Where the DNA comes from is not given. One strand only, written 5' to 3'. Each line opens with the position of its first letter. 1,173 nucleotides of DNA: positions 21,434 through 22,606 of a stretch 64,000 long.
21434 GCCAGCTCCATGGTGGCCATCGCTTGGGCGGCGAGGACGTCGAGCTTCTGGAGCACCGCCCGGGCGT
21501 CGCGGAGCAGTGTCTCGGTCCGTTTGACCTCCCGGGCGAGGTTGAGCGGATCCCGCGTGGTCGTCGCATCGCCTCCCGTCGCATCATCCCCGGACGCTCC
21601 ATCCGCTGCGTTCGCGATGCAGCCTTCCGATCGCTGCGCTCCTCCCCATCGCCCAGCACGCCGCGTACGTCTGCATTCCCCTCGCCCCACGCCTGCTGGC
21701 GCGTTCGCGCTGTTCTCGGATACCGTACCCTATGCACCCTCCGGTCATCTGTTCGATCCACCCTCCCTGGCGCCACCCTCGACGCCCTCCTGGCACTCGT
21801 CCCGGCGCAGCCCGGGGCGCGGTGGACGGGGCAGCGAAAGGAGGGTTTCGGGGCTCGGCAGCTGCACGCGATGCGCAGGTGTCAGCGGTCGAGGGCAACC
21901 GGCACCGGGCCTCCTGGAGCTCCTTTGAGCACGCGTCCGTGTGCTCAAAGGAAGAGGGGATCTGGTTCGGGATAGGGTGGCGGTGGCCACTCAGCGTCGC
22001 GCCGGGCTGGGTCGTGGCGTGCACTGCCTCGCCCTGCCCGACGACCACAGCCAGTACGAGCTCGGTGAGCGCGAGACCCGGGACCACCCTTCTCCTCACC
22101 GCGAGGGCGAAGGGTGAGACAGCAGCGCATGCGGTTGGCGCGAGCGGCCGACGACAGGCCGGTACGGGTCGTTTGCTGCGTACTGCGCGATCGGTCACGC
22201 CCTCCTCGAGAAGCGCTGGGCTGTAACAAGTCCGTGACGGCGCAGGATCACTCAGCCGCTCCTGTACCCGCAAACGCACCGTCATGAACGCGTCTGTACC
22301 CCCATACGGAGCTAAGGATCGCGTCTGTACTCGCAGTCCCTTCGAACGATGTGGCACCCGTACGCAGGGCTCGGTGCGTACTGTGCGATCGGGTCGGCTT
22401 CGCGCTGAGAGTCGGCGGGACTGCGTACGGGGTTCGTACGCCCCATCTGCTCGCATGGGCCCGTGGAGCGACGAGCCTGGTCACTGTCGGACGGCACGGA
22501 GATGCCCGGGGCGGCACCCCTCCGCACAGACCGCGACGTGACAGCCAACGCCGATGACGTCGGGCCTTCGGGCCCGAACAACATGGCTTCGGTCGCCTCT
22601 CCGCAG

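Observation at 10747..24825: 14-kb integrase-bearing island inserted at tRNA-Cys, bounded by a direct repeat of the tRNA 5' half (atypical polarity)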

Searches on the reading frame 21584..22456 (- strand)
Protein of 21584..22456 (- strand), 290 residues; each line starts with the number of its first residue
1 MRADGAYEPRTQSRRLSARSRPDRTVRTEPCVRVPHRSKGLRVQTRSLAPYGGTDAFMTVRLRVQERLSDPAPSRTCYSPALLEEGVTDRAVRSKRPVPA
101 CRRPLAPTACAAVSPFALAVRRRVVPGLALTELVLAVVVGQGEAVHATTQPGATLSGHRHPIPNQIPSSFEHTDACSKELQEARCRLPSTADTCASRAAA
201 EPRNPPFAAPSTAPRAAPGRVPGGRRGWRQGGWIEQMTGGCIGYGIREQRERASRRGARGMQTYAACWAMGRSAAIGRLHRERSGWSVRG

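Call 40: search_protein_families(library=padloc, proteins=[window:21584-22456:-], max_evalue=0.01)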
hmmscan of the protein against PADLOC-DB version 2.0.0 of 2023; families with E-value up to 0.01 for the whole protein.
window:21584-22456:- (290 aa): 0 families

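Call 41: search_protein_families(library=phrogs, proteins=[window:21584-22456:-], max_evalue=0.01)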
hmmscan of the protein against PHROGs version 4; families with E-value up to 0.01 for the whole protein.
window:21584-22456:- (290 aa): 0 families

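Call 53: search_protein_families(library=pfam, proteins=[window:21584-22456:-], max_evalue=0.01)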
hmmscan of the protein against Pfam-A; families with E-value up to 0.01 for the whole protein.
window:21584-22456:- (290 aa): 0 families

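Call 54: search_protein_families(library=ncbifam, proteins=[window:21584-22456:-], max_evalue=0.01)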
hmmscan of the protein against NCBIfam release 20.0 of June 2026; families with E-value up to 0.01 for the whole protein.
window:21584-22456:- (290 aa): 0 families
